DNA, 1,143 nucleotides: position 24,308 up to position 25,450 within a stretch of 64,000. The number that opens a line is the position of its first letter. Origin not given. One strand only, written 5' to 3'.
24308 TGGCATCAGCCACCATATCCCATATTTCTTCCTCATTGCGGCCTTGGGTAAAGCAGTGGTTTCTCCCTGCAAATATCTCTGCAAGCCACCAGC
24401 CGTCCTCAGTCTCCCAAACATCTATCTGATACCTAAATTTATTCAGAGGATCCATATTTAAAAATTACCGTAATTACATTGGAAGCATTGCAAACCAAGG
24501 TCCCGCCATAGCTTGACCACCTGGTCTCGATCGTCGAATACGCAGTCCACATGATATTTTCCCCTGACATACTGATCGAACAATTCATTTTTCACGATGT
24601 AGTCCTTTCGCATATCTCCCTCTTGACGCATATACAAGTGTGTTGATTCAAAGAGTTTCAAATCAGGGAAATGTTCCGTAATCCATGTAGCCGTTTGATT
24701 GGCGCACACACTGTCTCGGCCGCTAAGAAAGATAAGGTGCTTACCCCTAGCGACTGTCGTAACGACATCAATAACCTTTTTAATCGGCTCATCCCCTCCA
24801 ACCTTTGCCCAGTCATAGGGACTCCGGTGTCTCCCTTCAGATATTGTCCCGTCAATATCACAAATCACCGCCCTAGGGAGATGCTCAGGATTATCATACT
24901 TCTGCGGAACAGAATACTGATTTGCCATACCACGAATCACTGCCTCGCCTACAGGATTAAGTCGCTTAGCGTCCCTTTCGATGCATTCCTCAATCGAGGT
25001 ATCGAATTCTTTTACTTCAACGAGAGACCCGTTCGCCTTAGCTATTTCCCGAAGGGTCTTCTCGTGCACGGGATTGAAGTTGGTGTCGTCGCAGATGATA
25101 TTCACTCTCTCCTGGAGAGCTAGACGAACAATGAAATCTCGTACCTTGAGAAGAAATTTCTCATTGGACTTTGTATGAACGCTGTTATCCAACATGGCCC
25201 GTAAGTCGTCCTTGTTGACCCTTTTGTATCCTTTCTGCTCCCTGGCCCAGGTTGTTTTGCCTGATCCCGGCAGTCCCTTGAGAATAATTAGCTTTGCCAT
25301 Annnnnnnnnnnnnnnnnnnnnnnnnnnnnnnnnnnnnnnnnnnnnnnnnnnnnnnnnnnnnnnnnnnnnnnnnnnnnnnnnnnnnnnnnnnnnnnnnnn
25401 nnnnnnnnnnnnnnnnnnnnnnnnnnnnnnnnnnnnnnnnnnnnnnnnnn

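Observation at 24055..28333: Phage RNA healing-and-sealing operon: T4-like Pnkp plus RNA ligase with uncharacterised partners (207-aa protein, DUF3268 zinc finger, HAD phosphatase)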

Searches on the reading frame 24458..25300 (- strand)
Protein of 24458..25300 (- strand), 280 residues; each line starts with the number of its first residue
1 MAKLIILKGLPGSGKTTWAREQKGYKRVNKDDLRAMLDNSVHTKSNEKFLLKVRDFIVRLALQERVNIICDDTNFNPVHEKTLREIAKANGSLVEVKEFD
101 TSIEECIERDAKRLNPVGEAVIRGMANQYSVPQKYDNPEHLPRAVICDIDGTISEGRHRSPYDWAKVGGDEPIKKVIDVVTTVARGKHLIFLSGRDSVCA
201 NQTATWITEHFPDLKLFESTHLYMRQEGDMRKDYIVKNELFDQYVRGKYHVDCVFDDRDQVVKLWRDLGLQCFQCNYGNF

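Call 3: search_protein_families(library=pfam, proteins=[window:24458-25300:-], max_evalue=0.1)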
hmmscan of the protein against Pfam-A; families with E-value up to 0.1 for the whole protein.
window:24458-25300:- (280 aa): 8 families
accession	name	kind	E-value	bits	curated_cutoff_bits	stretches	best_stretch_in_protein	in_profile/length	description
PF25109.1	HAD_PNKP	-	1.6e-49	168.2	27.6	1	142-280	1-143/143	Polynucleotide kinase PNKP phosphatase domain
PF13671.12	AAA_33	-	6.3e-20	72.4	27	1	4-132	1-143/143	AAA domain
PF08433.16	KTI12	-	6e-09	36.2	22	1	4-134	3-142/271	Chromatin associated protein KTI12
PF06414.18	Zeta_toxin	-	4.3e-05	23.5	22.3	1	3-108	17-138/199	Zeta toxin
PF24694.1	LNS2_PITM1-3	-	0.002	18.6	27.7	1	145-221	1-73/124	PITM 1-3, LNS2 domain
PF01583.26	APS_kinase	-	0.0046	17.4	21.1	1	4-134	4-146/152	Adenylylsulphate kinase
PF20720.3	nSTAND3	-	0.015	15.4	27.2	0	3-20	18-35/155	Novel STAND NTPase 3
PF13238.12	AAA_18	-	0.026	15.4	29.4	1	5-22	1-18/128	AAA domain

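Call 10: search_protein_families(library=phrogs, proteins=[window:24458-25300:-], max_evalue=0.01)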
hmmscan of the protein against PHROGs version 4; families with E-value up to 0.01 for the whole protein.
window:24458-25300:- (280 aa): 9 families
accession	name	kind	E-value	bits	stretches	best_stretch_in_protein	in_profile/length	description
phrog_505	-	other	2.4e-84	284.3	1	1-280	1-295/295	polynucleotide kinase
phrog_415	-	other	4.7e-31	109.2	1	137-278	16-167/218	polynucleotide kinase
phrog_2071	-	other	1.1e-12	49.3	1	1-149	15-169/282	ATPase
phrog_6931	-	unknown function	1.3e-05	25.6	1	2-133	185-329/343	-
phrog_36358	-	unknown function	2e-05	25.6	0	169-210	56-97/113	-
phrog_8238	-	DNA, RNA and nucleotide metabolism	2.5e-05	23.6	1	1-127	1-138/737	RNA ligase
phrog_4581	-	head and packaging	0.00039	20.9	1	2-134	124-261/395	terminase small subunit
phrog_4889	-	other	0.00052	20.4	1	146-274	11-150/339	polynucleotide kinase/phosphorylase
phrog_420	-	unknown function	0.0061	17.1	0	171-273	84-173/267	unknown function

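Call 21: search_solved_structures(query=window:24458-25300:-, max_evalue=0.01, show_alignments=1)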
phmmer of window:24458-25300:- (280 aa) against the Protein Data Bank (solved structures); distinct sequences matched with E-value up to 0.01: 13.
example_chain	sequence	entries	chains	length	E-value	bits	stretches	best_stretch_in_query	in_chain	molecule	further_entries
4xrp_A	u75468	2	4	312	3.8e-38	134.8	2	136-280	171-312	Pnkp1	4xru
1ltq_A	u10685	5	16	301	7.1e-34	120.7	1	1-280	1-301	POLYNUCLEOTIDE KINASE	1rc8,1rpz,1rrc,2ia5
5uj0_A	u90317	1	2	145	7.3e-19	71.5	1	142-280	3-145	Polynucleotide kinase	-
1ly1_A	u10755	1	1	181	1.7e-16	63.8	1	1-163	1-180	polynucleotide kinase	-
3a4l_A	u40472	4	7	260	6e-05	25.9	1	4-135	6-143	L-seryl-tRNA(Sec) kinase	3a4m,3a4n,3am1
3adb_A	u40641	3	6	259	6.4e-05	25.8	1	4-134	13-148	L-seryl-tRNA(Sec) kinase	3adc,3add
9d8a_A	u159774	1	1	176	0.00017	24.3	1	3-114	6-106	Rhizopus azygosporus Kinase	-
2yvu_A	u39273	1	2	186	0.00028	23.7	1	5-153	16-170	Probable adenylyl-sulfate kinase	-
4jst_A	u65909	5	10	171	0.00035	23.3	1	3-128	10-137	Metallophosphoesterase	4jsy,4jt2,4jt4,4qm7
4gp6_A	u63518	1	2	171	0.0005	22.8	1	3-128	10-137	Metallophosphoesterase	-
4gp7_A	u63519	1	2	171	0.00092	22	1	3-128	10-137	Metallophosphoesterase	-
9drz_A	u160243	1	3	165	0.0011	21.7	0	3-118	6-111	p-loop containing nucleoside triphosphatehydrolase protein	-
4mde_A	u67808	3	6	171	0.0024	20.6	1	3-128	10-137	Metallophosphoesterase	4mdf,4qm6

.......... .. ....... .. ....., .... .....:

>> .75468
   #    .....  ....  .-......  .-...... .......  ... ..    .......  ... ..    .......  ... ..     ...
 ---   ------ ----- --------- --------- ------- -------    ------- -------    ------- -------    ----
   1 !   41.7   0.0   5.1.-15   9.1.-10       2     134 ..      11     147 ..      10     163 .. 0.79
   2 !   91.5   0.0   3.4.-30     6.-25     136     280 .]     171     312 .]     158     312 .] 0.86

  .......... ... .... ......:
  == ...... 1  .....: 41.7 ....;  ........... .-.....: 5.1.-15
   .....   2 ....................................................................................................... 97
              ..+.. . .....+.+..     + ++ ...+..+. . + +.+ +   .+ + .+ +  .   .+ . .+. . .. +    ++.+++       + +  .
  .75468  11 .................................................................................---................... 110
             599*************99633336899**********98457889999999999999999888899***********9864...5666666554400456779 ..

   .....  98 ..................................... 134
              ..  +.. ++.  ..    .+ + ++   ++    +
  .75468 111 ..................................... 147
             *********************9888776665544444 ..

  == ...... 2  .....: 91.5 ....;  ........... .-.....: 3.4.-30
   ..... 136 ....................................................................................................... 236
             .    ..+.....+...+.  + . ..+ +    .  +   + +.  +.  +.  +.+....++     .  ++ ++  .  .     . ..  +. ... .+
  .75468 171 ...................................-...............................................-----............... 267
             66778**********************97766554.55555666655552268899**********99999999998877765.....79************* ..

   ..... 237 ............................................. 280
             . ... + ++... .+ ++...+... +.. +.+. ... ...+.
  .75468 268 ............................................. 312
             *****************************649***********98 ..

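Call 49: search_protein_families(library=ncbifam, proteins=[window:24458-25300:-], max_evalue=0.01)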
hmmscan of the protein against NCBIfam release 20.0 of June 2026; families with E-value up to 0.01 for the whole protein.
window:24458-25300:- (280 aa): 8 families
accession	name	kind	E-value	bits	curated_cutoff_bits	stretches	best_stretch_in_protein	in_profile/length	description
TIGR03574.1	selen_PSTK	equivalog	3.5e-14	52.8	290.5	1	4-134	1-137/249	L-seryl-tRNA(Sec) kinase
TIGR04075.1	bacter_Pnkp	equivalog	2.6e-08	32.5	750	1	3-128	9-136/851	polynucleotide kinase-phosphatase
TIGR02173.1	cyt_kin_arch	equivalog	0.00012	22.1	102.1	0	4-38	2-39/169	(d)CMP kinase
NF005255.0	PRK06762.2-2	equivalog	0.00023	21.2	140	1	1-113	2-117/163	hypothetical protein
TIGR03575.1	selen_PSTK_euk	equivalog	0.00051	19.4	382.35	0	99-138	161-200/340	L-seryl-tRNA(Sec) kinase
NF005250.0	PRK06761.1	equivalog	0.0012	17.9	270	1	1-40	2-41/282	hypothetical protein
NF005252.0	PRK06762.1-3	equivalog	0.0061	16.3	258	1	3-113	12-125/189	hypothetical protein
NF004041.0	PRK05541.1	subfamily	0.0063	16.6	127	0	3-115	8-124/176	adenylyl-sulfate kinase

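Call 75: search_dna_similar(query=window:24458-25300:-, collection=phages, mode=protein, max_evalue=0.00001, max_rows=12)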
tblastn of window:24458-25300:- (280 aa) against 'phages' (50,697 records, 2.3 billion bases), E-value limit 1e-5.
Records with a match: 2992; places in all: 3051; records where one place covers at least 80% of the query: 2089.
Best place of each record, by identity: <60% 2992.
By first word of the organism name: Escherichia 841; Klebsiella 711; Mycobacterium 302; Streptomyces 133; Vibrio 95; Shigella 94; Aeromonas 94; Acinetobacter 69; Enterobacter 68; Enterobacteria 48; and 65 more.
By host as written in the record: Escherichia coli 338; Klebsiella pneumoniae 301; - 285; Mycobacterium smegmatis mc2 155 210; Streptomyces griseus ATCC 10137 52; Mycobacterium smegmatis mc#155 51; Escherichia coli K-12 MG1655 46; Streptomyces lividans JI 1326 31; and 616 more.
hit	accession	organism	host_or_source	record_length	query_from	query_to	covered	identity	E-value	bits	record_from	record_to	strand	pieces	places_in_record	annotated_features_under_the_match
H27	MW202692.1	Caudoviricetes sp.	Manatee Spring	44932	3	280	99%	41.9%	4e-62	217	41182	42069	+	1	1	polynucleotide kinase | ATP-dependent DNA ligase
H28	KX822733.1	Pseudoalteromonas phage PH357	Pseudoalteromonas sp. BH357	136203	1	279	100%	40.3%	1e-49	181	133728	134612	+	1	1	polynucleotide kinase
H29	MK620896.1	Streptomyces phage Circinus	Streptomyces griseofuscus ATCC 23916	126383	1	280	100%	39.5%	9e-57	201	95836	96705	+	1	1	173: polynucleotide kinase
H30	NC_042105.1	Streptomyces phage BillNye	Streptomyces viridochromogenes DSM40736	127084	1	280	100%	39.5%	9e-57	201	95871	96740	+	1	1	polynucleotide kinase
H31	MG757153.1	Streptomyces phage BillNye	Streptomyces viridochromogenes DSM40736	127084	1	280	100%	39.5%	9e-57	201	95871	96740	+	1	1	polynucleotide kinase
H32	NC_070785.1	Streptomyces phage Wakanda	Streptomyces sanglieri UNT16F27A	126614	1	280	100%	38.5%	1e-53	192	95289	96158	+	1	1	184: ATPase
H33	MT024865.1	Streptomyces phage Wakanda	Streptomyces sanglieri UNT16F27A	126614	1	280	100%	38.5%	1e-53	192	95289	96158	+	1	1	184: polynucleotide kinase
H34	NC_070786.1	Streptomyces phage Muntaha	Streptomyces sanglieri UNT16F27A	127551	1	280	100%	38.5%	2e-53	192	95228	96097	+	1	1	185: ATPase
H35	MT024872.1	Streptomyces phage Muntaha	Streptomyces sanglieri UNT16F27A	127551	1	280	100%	38.5%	2e-53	192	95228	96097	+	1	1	185: polynucleotide kinase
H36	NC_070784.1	Streptomyces phage TunaTartare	Streptomyces mirabilis NRRL B-2400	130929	1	280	100%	38.4%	2e-52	189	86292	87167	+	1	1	149: polynucleotide kinase | 148: hypothetical protein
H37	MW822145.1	Streptomyces phage TunaTartare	Streptomyces mirabilis NRRL B-2400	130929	1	280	100%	38.4%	2e-52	189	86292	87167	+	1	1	149: polynucleotide kinase | 148: hypothetical protein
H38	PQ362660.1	Streptomyces phage Elmer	Streptomyces lividans JI 1326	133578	3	280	99%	38.3%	4e-55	196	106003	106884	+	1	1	214: polynucleotide kinase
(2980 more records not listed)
